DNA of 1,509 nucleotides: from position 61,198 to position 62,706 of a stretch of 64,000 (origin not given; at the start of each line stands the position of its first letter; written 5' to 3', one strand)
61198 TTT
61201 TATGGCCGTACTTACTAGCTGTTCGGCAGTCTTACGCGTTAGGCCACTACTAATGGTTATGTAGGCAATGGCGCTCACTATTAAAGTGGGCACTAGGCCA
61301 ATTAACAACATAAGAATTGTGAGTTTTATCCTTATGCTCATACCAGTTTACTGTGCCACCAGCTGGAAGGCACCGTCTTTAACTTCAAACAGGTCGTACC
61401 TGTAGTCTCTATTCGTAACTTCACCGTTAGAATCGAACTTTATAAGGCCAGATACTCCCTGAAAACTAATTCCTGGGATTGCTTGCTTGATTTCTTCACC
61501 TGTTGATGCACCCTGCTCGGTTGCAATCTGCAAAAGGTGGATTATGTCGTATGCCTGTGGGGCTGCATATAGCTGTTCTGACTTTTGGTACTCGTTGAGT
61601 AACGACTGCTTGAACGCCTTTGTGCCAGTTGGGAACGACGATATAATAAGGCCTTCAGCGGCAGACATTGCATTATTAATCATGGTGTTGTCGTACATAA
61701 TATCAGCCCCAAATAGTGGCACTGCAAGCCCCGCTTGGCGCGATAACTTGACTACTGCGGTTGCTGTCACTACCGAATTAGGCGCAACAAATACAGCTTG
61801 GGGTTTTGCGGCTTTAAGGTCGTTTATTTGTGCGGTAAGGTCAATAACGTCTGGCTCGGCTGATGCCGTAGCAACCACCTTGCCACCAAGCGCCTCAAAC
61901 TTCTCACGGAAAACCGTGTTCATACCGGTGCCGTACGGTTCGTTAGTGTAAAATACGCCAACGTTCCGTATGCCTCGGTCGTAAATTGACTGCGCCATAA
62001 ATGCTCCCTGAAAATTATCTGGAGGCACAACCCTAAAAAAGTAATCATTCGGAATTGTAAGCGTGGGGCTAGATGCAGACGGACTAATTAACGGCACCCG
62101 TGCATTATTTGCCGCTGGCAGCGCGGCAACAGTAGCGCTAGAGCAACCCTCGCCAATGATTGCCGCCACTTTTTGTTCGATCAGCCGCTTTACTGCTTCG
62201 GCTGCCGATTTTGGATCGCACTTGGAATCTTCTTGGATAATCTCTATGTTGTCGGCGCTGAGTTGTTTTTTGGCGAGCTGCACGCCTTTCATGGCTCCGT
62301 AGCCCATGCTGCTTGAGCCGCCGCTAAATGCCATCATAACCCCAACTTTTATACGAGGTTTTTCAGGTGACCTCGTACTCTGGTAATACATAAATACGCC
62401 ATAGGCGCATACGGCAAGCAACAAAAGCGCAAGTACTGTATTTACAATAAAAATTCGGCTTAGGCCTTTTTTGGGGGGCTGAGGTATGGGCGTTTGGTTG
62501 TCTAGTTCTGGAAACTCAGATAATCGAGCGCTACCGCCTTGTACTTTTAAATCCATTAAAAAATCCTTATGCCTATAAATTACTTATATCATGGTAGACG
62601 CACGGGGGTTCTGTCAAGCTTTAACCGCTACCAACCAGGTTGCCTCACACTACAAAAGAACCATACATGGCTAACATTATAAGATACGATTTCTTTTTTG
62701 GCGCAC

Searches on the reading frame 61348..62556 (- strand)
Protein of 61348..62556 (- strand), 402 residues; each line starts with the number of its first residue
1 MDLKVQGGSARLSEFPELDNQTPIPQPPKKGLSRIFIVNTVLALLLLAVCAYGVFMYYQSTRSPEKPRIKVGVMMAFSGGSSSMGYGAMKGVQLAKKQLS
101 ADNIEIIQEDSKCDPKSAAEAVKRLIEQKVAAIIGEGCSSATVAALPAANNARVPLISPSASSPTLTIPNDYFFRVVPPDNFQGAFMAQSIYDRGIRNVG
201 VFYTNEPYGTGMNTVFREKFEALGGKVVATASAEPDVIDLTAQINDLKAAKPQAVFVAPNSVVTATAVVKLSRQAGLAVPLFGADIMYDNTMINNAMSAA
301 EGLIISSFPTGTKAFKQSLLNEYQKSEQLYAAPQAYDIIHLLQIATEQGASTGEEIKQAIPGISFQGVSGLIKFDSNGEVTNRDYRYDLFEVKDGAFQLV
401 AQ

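Call 9: search_protein_families(library=pfam, proteins=[window:61348-62556:-])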
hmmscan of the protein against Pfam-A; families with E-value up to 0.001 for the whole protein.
window:61348-62556:- (402 aa): 5 families
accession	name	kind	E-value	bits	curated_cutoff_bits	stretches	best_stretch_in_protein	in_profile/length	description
PF13458.12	Peripla_BP_6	-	8.1e-46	157.7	31.7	1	69-394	2-341/343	Periplasmic binding protein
PF01094.35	ANF_receptor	-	1.6e-36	126.6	25.4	1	95-393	16-351/353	Receptor family ligand binding region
PF13407.12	Peripla_BP_4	-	2.6e-10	40.7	35.1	1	203-287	7-90/258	Periplasmic binding protein domain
PF13433.12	Peripla_BP_5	-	6.2e-10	39.2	27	1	69-400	1-345/363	Periplasmic binding protein domain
PF13377.12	Peripla_BP_3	-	5.2e-06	27.1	26.5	1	191-280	4-102/167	Periplasmic binding protein-like domain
